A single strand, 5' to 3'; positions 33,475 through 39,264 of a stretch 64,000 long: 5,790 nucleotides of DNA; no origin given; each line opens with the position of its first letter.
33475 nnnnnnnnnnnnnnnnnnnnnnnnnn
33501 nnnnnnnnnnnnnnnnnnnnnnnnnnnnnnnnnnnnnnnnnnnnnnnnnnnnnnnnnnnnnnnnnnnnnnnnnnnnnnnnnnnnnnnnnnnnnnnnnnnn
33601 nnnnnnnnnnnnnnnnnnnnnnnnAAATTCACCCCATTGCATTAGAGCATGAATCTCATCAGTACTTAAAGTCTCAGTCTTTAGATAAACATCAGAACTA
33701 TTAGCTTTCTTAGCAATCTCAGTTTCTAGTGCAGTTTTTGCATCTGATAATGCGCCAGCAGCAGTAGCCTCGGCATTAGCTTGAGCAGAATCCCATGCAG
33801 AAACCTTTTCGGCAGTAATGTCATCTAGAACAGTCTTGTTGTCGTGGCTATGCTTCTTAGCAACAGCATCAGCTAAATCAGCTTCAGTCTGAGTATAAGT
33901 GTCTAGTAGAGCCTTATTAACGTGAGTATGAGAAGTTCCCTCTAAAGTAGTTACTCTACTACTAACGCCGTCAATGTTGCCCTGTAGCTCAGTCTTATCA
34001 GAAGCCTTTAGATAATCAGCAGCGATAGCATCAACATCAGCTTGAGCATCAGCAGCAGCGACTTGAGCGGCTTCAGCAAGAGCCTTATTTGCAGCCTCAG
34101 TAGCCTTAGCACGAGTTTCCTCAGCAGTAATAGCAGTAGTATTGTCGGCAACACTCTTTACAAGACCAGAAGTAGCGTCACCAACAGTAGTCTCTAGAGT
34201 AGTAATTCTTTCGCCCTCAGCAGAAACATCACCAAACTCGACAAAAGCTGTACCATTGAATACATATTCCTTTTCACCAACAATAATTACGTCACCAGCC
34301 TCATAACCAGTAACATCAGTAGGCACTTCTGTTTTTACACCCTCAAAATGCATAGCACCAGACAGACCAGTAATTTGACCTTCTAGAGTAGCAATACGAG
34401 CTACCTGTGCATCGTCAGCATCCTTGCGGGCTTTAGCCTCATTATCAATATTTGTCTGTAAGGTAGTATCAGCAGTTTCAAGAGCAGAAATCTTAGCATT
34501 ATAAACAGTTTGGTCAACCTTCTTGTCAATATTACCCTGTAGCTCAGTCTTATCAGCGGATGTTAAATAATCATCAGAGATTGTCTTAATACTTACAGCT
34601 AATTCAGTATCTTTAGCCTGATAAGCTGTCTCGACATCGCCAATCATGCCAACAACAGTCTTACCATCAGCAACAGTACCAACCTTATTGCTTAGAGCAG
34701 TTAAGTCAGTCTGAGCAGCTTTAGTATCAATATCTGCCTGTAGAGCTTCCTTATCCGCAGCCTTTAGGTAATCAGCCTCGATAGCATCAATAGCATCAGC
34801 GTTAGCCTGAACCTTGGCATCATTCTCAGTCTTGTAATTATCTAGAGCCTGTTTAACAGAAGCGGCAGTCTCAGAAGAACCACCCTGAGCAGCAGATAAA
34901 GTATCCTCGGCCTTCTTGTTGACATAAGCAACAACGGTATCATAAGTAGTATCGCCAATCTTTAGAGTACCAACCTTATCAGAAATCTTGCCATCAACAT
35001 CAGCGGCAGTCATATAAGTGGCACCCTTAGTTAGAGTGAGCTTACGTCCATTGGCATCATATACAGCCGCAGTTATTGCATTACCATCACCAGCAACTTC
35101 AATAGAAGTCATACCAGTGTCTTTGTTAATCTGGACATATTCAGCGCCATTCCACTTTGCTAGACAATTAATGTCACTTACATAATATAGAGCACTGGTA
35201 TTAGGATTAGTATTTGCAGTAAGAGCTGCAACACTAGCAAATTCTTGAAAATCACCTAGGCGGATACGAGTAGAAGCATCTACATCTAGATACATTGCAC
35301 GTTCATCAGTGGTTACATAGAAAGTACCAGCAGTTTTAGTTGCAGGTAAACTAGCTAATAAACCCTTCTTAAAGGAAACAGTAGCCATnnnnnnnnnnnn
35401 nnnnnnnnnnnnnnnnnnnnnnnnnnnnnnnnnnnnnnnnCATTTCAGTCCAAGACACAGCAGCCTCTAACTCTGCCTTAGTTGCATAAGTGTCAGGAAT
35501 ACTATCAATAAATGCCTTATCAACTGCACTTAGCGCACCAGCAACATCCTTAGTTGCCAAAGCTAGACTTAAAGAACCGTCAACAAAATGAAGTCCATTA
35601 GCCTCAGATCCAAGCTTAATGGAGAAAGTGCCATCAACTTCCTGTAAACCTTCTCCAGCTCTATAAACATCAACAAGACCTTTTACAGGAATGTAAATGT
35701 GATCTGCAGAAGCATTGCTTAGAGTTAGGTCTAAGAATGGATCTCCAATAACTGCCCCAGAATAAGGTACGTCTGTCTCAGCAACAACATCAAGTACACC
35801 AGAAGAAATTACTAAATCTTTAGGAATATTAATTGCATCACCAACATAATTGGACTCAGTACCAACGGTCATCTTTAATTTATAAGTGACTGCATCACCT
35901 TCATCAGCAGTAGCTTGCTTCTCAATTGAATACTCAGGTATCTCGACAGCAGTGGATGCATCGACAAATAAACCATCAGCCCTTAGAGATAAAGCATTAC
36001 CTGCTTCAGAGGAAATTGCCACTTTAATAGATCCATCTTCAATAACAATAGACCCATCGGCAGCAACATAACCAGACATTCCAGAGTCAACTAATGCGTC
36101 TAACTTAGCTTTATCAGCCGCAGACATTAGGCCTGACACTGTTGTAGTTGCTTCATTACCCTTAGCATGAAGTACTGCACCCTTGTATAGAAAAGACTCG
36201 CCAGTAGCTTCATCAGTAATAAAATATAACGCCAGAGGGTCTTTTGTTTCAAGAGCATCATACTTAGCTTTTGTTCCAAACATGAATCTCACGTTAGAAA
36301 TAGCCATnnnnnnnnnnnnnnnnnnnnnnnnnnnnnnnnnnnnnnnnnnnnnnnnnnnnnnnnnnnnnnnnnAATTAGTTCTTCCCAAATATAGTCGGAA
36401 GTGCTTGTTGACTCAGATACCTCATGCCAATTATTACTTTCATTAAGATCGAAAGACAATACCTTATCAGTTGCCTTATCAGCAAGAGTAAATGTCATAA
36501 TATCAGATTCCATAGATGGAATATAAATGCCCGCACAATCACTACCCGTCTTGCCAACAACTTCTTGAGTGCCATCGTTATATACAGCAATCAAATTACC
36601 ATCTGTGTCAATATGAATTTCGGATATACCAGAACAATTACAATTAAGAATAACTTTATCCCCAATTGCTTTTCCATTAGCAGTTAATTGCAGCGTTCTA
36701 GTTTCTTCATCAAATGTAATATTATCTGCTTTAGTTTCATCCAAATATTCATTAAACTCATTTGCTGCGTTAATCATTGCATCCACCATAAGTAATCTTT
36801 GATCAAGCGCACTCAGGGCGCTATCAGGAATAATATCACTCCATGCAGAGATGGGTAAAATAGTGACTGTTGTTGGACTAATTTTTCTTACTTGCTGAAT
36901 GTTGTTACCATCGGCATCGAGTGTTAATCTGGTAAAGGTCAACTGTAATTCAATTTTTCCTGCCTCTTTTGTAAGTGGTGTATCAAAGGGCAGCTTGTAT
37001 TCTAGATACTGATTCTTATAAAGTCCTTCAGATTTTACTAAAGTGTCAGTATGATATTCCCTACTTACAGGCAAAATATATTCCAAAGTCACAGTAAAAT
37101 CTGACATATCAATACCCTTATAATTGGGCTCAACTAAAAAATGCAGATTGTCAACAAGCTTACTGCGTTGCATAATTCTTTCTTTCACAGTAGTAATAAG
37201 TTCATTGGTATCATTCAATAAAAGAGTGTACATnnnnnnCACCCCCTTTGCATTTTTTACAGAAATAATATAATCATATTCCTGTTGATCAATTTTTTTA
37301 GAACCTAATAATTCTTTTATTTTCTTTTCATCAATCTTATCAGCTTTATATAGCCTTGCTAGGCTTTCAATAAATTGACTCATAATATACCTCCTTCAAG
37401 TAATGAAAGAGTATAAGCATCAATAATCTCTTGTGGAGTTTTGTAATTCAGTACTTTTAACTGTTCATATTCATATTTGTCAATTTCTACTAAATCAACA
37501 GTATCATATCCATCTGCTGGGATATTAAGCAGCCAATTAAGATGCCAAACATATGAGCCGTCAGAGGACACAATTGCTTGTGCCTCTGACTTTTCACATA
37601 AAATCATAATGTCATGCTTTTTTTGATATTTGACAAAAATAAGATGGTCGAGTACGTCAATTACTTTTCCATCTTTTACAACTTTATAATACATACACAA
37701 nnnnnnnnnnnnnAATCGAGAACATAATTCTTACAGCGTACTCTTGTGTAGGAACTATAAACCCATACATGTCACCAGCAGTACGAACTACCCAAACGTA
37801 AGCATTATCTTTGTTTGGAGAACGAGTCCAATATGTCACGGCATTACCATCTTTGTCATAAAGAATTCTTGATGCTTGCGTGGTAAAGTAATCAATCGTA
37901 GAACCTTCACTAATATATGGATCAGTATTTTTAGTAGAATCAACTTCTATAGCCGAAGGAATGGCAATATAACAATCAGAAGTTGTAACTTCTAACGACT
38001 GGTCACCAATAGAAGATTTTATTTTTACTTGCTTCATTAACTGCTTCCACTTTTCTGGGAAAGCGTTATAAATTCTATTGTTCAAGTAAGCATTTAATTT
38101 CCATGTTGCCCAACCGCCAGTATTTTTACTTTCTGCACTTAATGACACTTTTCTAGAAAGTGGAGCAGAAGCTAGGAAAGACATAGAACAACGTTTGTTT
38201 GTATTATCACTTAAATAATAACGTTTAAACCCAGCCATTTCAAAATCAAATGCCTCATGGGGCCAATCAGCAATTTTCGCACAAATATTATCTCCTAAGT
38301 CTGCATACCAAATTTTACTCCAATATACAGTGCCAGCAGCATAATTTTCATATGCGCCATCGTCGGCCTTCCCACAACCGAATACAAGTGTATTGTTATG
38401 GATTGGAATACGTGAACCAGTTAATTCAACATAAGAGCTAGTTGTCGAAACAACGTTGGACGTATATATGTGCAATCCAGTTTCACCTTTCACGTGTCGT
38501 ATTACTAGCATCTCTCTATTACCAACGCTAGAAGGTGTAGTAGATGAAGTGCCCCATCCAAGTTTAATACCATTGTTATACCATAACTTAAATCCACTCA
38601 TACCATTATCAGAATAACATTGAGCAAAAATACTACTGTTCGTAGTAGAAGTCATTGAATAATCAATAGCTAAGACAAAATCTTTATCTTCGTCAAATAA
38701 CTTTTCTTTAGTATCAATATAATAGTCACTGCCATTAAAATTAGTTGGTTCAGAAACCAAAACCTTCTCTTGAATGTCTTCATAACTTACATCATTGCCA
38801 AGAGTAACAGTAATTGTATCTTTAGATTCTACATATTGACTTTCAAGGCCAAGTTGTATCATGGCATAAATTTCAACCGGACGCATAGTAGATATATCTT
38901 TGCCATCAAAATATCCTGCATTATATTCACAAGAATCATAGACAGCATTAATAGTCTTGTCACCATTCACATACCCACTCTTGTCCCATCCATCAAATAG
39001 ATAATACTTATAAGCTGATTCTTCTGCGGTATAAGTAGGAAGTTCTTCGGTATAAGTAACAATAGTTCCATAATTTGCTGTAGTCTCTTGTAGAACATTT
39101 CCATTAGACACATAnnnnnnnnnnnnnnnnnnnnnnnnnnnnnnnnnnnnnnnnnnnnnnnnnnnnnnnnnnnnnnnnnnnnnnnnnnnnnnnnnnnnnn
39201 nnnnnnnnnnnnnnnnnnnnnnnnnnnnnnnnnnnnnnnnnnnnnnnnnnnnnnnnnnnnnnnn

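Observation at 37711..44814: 2367-aa virion-associated giant with a CotH-like (atypical kinase) domain, LRRs, Flg_new repeats and a LamG lectin domain, encoded where a tape measure would be expected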

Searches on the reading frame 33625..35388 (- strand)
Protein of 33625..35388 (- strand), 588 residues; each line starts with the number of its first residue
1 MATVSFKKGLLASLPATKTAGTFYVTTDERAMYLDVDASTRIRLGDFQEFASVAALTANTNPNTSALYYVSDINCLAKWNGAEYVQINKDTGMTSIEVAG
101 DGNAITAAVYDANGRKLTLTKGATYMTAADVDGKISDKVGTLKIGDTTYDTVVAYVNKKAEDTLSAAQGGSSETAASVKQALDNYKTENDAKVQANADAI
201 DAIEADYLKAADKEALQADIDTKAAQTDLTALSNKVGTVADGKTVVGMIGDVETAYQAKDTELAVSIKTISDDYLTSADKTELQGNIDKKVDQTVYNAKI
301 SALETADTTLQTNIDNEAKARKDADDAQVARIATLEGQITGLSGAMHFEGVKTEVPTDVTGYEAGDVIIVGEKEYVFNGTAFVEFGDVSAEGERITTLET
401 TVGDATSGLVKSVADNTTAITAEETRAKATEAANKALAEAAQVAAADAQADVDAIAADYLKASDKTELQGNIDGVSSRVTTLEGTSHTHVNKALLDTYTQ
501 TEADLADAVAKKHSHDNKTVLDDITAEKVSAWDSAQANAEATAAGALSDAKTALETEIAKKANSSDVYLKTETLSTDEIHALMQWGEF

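Call 9: search_protein_families(library=phrogs, proteins=[window:33625-35388:-], max_evalue=0.001)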
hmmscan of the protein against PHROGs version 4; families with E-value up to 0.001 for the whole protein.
window:33625-35388:- (588 aa): 0 families

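Call 18: search_protein_families(library=pfam, proteins=[window:33625-35388:-], max_evalue=0.1)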
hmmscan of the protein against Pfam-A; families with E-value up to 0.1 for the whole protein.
window:33625-35388:- (588 aa): 1 family
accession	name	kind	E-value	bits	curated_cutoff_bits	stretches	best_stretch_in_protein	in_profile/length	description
PF14202.11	TnpW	-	0.052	13.7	25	0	143-163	4-23/35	Transposon-encoded protein TnpW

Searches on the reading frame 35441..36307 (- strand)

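Call 9: search_protein_families(library=phrogs, proteins=[window:35441-36307:-], max_evalue=0.001)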
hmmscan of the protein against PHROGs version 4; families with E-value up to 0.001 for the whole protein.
window:35441-36307:- (289 aa): 5 families
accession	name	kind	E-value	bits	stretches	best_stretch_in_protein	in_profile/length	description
phrog_6907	-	unknown function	5.8e-08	34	1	48-74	64-90/99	-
phrog_5207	-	unknown function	1.5e-06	28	1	51-141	263-343/689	-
phrog_38190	-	unknown function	7.9e-05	23.2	0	130-285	97-251/351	-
phrog_5231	-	unknown function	9.7e-05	22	0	43-124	192-265/618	-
phrog_31688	-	unknown function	0.00095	19.4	0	90-134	152-195/294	-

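Call 18: search_protein_families(library=pfam, proteins=[window:35441-36307:-], max_evalue=0.1)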
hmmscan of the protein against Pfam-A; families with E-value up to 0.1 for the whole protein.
window:35441-36307:- (289 aa): 2 families
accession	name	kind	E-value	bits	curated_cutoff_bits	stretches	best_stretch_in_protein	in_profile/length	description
PF24243.1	Phage_tail_C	-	2e-05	24.3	23.7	1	10-31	5-26/26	Phage tail tip domain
PF23038.1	KOW6_SPT51-2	-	0.01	15.7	27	0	211-238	6-40/51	Transcription elongation factor SPT5 homolog 1/2, KOW6 domain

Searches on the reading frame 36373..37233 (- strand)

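Call 9: search_protein_families(library=phrogs, proteins=[window:36373-37233:-], max_evalue=0.001)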
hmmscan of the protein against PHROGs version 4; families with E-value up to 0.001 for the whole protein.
window:36373-37233:- (287 aa): 1 family
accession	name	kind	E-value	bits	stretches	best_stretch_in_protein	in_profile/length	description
phrog_13565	-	tail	2.6e-05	24.4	1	197-252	12-73/375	tail protein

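Call 18: search_protein_families(library=pfam, proteins=[window:36373-37233:-], max_evalue=0.1)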
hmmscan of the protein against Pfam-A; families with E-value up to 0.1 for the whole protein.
window:36373-37233:- (287 aa): 0 families

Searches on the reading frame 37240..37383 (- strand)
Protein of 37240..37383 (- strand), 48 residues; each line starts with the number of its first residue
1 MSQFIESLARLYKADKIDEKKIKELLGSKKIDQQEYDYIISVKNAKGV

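Call 63: search_protein_families(library=pfam, proteins=[window:37240-37383:-], max_evalue=0.05)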
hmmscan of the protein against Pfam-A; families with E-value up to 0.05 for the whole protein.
seq(48 aa): 1 family
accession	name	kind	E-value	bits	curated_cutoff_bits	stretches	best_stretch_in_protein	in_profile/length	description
PF13758.11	Prefoldin_3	-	0.016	15.7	23.4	1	5-42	35-72/99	Prefoldin subunit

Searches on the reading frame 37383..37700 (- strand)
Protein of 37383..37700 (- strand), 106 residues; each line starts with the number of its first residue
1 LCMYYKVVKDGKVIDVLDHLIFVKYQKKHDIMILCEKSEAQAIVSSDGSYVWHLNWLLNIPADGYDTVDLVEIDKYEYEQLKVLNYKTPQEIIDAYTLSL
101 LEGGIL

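Call 9: search_protein_families(library=phrogs, proteins=[window:37383-37700:-], max_evalue=0.001)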
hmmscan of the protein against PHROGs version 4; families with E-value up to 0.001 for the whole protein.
window:37383-37700:- (106 aa): 0 families

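Call 18: search_protein_families(library=pfam, proteins=[window:37383-37700:-], max_evalue=0.1)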
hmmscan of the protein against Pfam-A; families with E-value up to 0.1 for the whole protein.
window:37383-37700:- (106 aa): 2 families
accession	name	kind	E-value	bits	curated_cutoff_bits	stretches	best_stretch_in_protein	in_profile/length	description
PF21917.1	NMB0537_N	-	0.047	13.8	23.9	0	90-103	19-32/36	N-terminal region of NMB0537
PF20545.3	DUF6759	-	0.067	13.8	27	1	10-96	5-87/94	Domain of unknown function (DUF6759)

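Call 63: search_protein_families(library=pfam, proteins=[window:37383-37694:-], max_evalue=0.05)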
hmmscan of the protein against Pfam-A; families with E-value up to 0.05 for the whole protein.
seq(104 aa): 1 family
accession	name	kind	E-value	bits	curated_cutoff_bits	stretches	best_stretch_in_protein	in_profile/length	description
PF21917.1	NMB0537_N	-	0.045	13.9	23.9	0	88-101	19-32/36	N-terminal region of NMB0537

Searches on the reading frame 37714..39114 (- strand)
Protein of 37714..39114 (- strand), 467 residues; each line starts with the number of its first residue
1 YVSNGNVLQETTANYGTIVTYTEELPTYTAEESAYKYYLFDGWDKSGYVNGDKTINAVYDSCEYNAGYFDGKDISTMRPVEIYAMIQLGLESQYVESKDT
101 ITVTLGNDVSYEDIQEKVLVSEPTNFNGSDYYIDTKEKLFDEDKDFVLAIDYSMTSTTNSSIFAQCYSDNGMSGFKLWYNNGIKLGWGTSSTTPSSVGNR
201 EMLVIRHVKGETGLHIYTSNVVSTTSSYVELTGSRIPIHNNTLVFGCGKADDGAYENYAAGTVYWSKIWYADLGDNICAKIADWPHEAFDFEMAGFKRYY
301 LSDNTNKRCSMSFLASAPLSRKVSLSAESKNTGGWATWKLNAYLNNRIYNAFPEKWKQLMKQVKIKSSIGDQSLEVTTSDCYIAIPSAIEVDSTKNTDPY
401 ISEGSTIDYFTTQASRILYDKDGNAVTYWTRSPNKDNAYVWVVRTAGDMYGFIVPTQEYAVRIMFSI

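Call 6: search_protein_families(library=pfam, proteins=[window:37714-39114:-], max_evalue=10)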
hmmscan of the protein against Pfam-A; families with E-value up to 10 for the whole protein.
window:37714-39114:- (467 aa): 2 families
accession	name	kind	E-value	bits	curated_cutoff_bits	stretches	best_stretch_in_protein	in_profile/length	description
PF19789.6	DUF6273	-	1.6e-15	57.9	23.5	1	328-467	27-170/172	Domain of unknown function (DUF6273)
PF08310.17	LGFP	-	0.35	11.7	22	1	248-267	11-30/53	LGFP repeat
